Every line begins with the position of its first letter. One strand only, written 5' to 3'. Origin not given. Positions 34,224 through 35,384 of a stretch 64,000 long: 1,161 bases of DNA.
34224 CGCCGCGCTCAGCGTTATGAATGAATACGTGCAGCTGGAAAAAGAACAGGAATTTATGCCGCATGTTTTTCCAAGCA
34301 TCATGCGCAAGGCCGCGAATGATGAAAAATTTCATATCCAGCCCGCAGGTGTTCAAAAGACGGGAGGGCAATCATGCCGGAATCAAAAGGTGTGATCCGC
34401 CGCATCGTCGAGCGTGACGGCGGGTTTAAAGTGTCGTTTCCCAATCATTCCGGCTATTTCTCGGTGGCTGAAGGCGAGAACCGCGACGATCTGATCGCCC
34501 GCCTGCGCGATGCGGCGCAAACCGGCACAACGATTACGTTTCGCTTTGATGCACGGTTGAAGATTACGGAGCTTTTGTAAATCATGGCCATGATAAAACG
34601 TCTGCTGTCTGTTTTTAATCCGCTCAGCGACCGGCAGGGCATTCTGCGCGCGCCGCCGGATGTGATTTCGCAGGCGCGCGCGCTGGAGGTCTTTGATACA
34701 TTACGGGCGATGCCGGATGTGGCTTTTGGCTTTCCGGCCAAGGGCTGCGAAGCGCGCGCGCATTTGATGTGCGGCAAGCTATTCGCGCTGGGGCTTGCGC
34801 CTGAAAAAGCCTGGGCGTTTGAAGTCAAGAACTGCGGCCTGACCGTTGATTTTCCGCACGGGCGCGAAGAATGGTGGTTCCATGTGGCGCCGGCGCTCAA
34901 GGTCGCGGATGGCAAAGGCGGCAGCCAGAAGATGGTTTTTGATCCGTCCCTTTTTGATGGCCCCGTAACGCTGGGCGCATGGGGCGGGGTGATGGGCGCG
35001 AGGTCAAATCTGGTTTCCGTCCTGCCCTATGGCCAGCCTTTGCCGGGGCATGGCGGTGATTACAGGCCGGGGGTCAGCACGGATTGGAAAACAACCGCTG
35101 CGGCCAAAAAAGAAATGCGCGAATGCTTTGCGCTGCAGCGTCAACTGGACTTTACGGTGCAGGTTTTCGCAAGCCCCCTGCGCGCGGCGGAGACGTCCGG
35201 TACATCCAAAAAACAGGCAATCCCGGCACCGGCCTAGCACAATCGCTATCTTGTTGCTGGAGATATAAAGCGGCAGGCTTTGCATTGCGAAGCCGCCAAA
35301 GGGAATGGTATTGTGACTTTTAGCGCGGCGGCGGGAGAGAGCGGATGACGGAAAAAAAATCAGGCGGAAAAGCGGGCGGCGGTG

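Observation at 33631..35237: Candidate novel system: two protein-glutaminase-like Cys-His-Asp paralogs bracketing a translationally coupled 68-aa ORF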

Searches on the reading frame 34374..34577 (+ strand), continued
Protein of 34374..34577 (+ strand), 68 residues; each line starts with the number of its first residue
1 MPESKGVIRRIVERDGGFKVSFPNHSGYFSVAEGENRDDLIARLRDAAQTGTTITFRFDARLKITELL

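Call 56: search_protein_families(library=pfam, proteins=[P0066, P0111, P0117, P0118, P0120, P0127], max_evalue=0.001)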
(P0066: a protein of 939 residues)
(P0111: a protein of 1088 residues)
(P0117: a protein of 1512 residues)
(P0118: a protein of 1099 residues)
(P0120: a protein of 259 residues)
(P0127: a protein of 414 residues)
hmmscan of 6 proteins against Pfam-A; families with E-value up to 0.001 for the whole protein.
P0066 (939 aa): 10 families
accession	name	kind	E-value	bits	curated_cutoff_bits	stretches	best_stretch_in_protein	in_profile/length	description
PF00028.23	Cadherin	-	8.3e-29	100.3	28.8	1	564-658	2-92/93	Cadherin domain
PF17803.7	Cadherin_4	-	8.1e-19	68.4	25.1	3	763-827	2-68/71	Bacterial cadherin-like domain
PF03548.22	LolA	-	6.3e-09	36.2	23.6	0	573-600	127-154/165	Outer membrane lipoprotein carrier protein LolA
PF17963.7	Big_9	-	2.2e-08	35.3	23.6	0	775-874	4-89/89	Bacterial Ig domain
PF05738.19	Cna_B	-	8.4e-08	33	22.3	0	456-493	34-71/87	Cna protein B-type domain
PF08612.16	Med20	-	5.6e-07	29.6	25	0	218-292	35-103/208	TATA-binding related factor (TRF) of subunit 20 of Mediator complex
PF05593.20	RHS_repeat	-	2e-06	28.5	22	0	473-487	8-22/38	RHS Repeat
PF18096.6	Thump_like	-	6.6e-06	26.3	26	0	543-581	25-63/78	THUMP domain-like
PF16200.10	Band_7_C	-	1.1e-05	25.8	29.1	0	398-422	35-59/63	C-terminal region of band_7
PF22563.2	iREC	-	0.00013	22.4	27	0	235-280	21-66/115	Inactive Receiver domain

P0111 (1088 aa): 15 families
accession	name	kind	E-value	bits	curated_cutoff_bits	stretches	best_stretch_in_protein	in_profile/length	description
PF03160.20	Calx-beta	-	3.2e-35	121.2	27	0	78-135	13-73/119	Calx-beta domain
PF07686.23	V-set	-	2.6e-16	60.2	26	0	79-160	5-78/109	Immunoglobulin V-set domain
PF23148.1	Gp77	-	3.1e-15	56.9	27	0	77-131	23-75/84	Podophage GP4 fiber-tail adaptor protein gp77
PF17789.7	MG4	-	4.7e-13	49.6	24.7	0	124-165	35-79/95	Macroglobulin domain MG4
PF07273.18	DUF1439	-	1.6e-11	44.7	25.9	0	116-170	27-81/152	Protein of unknown function (DUF1439)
PF19769.4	CPxCG_zf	-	2.1e-09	37.9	27.2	0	144-179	116-151/183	CPxCG-related zinc finger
PF23643.1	TRAPPC13_C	-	1.2e-08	35.4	27.9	0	82-111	4-33/95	Trafficking protein particle complex subunit 13, C-terminal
PF09136.16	Glucodextran_B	-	4.4e-07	30.2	27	0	117-163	26-67/83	Glucodextranase, domain B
PF17936.7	Big_6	-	1.7e-06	28.6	27.6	0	122-160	25-67/83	Bacterial Ig domain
PF08626.16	TRAPPC9-Trs120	-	1.9e-06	26.1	24.7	0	75-106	827-858/1229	Transport protein Trs120 or TRAPPC9, TRAPP II complex subunit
PF10342.15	Kre9_KNH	-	4e-06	27.9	24.6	0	83-123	21-61/94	Kre9/KNH-like N-terminal Ig-like domain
PF22692.1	LlgE_F_G_D1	-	4.1e-05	24.1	27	0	137-155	1-19/64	Flagellar hook protein FlgE/F/G D1 domain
PF09143.16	AvrPphF-ORF-2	-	5.7e-05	23.6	25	0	73-133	98-158/175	AvrPphF-ORF-2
PF16403.11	Bact_surface_Ig-like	-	0.0002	21.8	27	0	157-198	1-39/71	Bacterial surface protein, Ig-like domain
PF01868.21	RNase_P-MRP_p29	-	0.00021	21.6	27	0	134-170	36-72/84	Ribonuclease P/MRP, subunit p29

P0117 (1512 aa): 1 family
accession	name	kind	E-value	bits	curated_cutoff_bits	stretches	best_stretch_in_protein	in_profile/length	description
PF10983.13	DUF2793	-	2.5e-07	30.9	27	1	859-923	20-82/87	Protein of unknown function (DUF2793)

P0118 (1099 aa): 12 families
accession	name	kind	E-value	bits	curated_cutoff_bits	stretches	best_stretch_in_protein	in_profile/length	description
PF17803.7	Cadherin_4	-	2.5e-97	319.9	25.1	8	943-1010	2-71/71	Bacterial cadherin-like domain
PF17963.7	Big_9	-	6.6e-67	222.9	23.6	7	952-1049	1-89/89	Bacterial Ig domain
PF17892.7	Cadherin_5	-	2.5e-23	82.2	26.5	2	951-1051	1-98/98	Cadherin-like domain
PF05345.18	He_PIG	-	4.7e-15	56.3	24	0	854-949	3-96/96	Putative Ig domain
PF22352.2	K319L-like_PKD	-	5.1e-10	39.7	27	0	521-540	65-84/84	K319L-like, PKD domain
PF17998.7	AgI_II_C2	-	1.7e-09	38.7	27.1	0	501-548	94-141/148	Cell surface antigen I/II C2 terminal domain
PF00353.25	HemolysinCabind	-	2.3e-07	31.1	23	0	61-94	3-36/36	RTX calcium-binding nonapeptide repeat (4 copies)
PF02494.22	HYR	-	5.1e-07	30.4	21.7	0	1029-1050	60-81/81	HYR domain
PF21869.3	Dit-like_CBM2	-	2.4e-06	27.5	27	0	959-987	60-88/228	Distal tail component, second carbohydrate binding domain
PF03767.20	Acid_phosphat_B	-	2.2e-05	24.5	27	0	448-474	185-211/230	HAD superfamily, subfamily IIIB (Acid phosphatase)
PF10006.14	DUF2249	-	0.00051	20.3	29.5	0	504-520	17-33/70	Uncharacterized conserved protein (DUF2249)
PF00532.27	Peripla_BP_1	-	0.00064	19.7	22.2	0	334-377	158-201/281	Periplasmic binding proteins and sugar binding domain of LacI family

P0120 (259 aa): 6 families
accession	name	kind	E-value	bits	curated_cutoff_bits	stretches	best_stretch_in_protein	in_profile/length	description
PF07364.17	DUF1485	-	1.3e-10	41.5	22.8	0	116-151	104-139/290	Metallopeptidase family M81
PF10516.15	SHNi-TPR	-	7.5e-05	22.6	21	0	223-241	18-36/38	SHNi-TPR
PF11459.13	AbiEi_3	-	0.00016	21.7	26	0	186-222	111-147/157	Transcriptional regulator, AbiEi antitoxin, Type IV TA system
PF10011.15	DUF2254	-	0.00034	20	28.8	0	15-36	288-309/368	Predicted membrane protein (DUF2254)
PF14053.11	DUF4248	-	0.00038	20.9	27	0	213-250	11-48/68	Domain of unknown function (DUF4248)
PF16998.10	17kDa_Anti_2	-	0.00039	20.7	26.6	0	18-50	31-63/116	17 kDa outer membrane surface antigen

P0127 (414 aa): 5 families
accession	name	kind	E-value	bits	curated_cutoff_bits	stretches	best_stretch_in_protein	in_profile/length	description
PF00812.23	Ephrin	-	1.2e-05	25.8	25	0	84-119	103-138/140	Ephrin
PF14387.11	DUF4418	-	1.3e-05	25.9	27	0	214-263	60-111/117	Domain of unknown function (DUF4418)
PF19882.4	DUF6355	-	2.5e-05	24.9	26.6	0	108-125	15-32/61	Family of unknown function (DUF6355)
PF20007.4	fvmRadSAM-pep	-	4.8e-05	23.9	27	0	93-121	10-38/73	FtsH ternary system-associated peptide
PF24781.2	FANCA_helical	-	0.00072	20.4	28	0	225-252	35-62/82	FANCA helical domain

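Call 68: search_protein_families(library=padloc, proteins=[window:34374-34577:+, L008:6212-6775:+], max_evalue=0.1)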
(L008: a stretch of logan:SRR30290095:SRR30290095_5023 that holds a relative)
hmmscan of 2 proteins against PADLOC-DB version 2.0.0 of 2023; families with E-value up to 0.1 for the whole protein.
window:34374-34577:+ (68 aa): 0 families

L008:6212-6775:+ (188 aa): 0 families

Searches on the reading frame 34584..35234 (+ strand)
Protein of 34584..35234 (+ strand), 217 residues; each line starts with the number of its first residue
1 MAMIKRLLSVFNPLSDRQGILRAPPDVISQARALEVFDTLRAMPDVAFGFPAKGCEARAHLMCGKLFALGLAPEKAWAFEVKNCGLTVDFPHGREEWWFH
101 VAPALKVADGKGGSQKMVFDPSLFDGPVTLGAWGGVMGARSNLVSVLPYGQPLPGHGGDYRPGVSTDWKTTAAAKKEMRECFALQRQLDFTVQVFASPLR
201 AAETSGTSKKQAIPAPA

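Call 4: search_protein_families(library=pfam, proteins=[window:34584-35234:+], max_evalue=1)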
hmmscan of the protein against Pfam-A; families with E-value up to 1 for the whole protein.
window:34584-35234:+ (217 aa): 1 family
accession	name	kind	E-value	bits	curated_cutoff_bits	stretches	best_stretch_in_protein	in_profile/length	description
PF18626.7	Gln_deamidase_2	-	2.2e-21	76.5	25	1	35-134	3-103/106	Glutaminase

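Call 5: search_protein_families(library=ncbifam, proteins=[window:34584-35234:+], max_evalue=1)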
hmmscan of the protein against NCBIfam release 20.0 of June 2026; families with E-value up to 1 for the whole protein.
window:34584-35234:+ (217 aa): 1 family
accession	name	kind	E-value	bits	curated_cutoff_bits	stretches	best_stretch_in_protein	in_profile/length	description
NF040782.1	PG_glutam_Chrys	equivalog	4.8e-09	35.9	250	1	41-134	163-255/321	protein-glutamine glutaminase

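Call 68: search_protein_families(library=padloc, proteins=[window:34584-35234:+], max_evalue=0.1)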
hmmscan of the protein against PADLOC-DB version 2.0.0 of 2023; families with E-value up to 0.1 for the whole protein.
window:34584-35234:+ (217 aa): 0 families
